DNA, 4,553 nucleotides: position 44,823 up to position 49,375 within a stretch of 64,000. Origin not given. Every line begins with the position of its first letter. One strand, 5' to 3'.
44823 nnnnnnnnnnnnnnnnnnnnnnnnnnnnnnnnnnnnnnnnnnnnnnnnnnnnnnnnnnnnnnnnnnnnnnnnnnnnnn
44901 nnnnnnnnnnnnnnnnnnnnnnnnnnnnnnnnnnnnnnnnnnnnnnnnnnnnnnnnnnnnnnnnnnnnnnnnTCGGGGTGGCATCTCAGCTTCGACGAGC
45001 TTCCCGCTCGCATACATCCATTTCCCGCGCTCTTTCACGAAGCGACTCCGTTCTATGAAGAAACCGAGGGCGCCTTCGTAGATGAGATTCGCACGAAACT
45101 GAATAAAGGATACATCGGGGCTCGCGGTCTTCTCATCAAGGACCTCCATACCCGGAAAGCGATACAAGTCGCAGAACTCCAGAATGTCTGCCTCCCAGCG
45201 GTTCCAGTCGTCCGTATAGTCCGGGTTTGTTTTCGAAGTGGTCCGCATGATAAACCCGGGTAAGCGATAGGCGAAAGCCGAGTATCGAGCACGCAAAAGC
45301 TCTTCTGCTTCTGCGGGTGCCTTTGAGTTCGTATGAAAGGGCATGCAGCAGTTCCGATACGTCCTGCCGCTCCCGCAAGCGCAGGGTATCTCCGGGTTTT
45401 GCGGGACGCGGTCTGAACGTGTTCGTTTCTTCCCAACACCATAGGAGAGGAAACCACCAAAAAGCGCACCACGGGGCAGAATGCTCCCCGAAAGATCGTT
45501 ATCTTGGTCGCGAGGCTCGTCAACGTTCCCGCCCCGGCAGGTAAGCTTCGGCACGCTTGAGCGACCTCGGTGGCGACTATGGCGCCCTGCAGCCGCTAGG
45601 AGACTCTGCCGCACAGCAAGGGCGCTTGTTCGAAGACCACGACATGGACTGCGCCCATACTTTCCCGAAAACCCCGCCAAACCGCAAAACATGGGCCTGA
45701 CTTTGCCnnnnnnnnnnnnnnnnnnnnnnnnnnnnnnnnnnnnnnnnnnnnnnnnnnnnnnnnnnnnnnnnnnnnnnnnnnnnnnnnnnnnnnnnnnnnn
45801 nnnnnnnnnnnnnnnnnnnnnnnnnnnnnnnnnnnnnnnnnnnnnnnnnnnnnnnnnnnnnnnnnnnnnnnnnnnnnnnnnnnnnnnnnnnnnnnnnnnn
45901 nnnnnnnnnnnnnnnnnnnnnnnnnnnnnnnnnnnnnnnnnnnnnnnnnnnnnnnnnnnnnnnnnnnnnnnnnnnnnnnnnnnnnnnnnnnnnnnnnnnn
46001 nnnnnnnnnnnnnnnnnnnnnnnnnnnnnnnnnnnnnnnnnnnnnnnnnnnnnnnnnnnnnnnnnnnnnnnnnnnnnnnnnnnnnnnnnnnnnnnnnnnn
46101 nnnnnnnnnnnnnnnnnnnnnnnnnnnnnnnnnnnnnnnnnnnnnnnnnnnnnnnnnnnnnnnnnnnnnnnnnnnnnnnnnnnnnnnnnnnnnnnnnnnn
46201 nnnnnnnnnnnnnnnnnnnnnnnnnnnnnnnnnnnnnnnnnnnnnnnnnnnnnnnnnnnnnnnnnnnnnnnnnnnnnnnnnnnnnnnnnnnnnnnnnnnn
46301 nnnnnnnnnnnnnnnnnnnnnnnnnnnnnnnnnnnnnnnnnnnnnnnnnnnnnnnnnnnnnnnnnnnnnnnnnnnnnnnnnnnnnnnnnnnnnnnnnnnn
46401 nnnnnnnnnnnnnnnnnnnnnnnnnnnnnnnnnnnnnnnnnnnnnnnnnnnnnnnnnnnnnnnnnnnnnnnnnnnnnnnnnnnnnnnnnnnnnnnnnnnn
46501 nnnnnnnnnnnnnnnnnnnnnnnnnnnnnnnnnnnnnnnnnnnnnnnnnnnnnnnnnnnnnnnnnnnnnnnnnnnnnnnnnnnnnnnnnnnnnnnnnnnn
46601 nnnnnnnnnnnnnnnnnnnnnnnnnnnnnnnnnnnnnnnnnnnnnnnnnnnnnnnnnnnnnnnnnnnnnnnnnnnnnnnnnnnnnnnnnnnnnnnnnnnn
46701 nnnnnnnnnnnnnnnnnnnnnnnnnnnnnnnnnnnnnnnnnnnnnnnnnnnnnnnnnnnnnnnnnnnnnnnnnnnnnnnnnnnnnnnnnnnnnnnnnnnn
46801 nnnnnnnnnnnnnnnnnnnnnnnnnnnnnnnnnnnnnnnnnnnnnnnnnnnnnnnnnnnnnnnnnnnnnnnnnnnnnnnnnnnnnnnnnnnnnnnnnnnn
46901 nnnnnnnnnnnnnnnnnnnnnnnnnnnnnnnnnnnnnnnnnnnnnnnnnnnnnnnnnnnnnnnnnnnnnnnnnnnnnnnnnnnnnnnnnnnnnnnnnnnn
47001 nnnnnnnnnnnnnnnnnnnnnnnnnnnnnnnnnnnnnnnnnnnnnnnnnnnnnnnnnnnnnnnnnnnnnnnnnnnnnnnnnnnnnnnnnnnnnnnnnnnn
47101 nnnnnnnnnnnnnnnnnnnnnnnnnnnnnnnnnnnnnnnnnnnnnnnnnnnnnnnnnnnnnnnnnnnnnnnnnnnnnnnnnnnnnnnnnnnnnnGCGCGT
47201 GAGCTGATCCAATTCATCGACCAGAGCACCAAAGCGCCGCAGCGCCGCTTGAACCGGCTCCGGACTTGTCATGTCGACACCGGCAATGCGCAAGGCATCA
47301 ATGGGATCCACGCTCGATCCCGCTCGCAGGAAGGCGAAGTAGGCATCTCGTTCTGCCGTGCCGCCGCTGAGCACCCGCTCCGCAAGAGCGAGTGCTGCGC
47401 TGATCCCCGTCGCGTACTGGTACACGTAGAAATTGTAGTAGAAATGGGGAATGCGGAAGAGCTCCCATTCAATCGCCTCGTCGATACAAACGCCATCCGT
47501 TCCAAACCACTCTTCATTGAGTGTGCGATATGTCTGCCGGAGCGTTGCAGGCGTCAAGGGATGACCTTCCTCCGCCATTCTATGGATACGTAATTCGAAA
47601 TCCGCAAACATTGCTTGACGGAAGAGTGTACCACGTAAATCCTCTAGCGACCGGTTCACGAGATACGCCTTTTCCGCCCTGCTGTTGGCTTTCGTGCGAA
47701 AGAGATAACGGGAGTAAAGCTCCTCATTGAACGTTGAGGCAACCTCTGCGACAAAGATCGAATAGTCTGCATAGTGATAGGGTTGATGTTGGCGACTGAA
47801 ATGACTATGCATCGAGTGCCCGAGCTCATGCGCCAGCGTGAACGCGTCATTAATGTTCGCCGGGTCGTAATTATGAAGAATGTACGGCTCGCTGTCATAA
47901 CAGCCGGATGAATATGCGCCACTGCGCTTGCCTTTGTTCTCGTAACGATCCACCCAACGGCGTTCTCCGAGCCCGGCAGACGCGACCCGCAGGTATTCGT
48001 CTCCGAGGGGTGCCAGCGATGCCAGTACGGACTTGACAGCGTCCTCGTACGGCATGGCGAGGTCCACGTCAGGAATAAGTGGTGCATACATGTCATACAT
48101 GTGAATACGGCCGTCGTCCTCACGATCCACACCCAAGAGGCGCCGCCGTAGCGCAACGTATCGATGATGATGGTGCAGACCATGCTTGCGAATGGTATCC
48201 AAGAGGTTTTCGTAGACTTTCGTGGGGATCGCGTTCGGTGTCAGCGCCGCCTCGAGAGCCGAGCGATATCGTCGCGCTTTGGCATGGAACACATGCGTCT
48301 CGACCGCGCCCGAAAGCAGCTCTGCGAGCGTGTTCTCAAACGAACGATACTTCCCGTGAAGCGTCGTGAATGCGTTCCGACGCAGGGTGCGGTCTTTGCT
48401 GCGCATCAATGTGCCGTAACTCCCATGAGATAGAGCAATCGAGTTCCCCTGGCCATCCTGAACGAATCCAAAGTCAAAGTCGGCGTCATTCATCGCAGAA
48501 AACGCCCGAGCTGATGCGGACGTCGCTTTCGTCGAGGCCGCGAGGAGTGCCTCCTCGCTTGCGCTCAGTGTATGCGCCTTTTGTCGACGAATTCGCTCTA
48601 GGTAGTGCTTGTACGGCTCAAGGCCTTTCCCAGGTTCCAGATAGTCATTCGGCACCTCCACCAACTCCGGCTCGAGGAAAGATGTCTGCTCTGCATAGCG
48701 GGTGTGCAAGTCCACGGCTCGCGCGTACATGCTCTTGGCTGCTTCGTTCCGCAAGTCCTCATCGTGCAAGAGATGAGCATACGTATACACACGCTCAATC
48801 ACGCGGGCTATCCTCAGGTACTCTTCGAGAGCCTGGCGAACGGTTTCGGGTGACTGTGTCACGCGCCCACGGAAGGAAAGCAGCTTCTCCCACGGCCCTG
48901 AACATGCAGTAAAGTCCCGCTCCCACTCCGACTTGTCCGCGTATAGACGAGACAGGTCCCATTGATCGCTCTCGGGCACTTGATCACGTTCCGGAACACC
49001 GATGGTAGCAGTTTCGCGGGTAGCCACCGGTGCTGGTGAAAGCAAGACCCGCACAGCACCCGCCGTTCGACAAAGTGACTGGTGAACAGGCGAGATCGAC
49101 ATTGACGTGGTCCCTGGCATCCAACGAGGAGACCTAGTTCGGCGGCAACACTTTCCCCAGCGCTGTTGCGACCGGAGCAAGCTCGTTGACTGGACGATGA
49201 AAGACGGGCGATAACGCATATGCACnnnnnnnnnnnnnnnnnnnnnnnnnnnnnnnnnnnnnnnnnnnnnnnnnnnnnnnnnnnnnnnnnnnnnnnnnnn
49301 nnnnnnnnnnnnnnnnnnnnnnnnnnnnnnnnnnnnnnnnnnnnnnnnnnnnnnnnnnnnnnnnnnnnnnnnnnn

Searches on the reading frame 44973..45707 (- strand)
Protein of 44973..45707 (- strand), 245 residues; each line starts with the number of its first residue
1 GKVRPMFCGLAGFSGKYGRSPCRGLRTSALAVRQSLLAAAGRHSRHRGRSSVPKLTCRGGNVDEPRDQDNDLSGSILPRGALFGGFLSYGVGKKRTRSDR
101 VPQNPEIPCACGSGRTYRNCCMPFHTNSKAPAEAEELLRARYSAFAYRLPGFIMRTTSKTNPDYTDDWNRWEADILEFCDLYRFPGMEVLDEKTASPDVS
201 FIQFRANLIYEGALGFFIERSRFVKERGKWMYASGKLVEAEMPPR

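Call 97: search_protein_families(library=pfam, max_evalue=0.001, proteins=[window:44973-45707:-])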
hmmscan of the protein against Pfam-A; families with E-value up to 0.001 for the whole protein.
window:44973-45707:- (245 aa): 2 families
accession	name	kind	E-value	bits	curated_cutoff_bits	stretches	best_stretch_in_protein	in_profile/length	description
PF17775.7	YchJ_M-like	-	2.8e-20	73.4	22.7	1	133-235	1-99/99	YchJ, middle NTF2-like domain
PF02810.21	SEC-C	-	1.4e-05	25.3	20.4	1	108-123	4-19/19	SEC-C motif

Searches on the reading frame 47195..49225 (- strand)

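Call 97: search_protein_families(library=pfam, max_evalue=0.001, proteins=[window:47195-49225:-])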
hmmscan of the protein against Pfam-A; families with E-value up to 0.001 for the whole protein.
window:47195-49225:- (677 aa): 2 families
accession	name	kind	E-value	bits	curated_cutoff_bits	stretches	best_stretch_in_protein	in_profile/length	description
PF01432.26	Peptidase_M3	-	9.3e-79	266.3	27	1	273-663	2-456/457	Peptidase family M3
PF08439.15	Peptidase_M3_N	-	5.9e-16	58.9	25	1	194-252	12-70/70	Oligopeptidase F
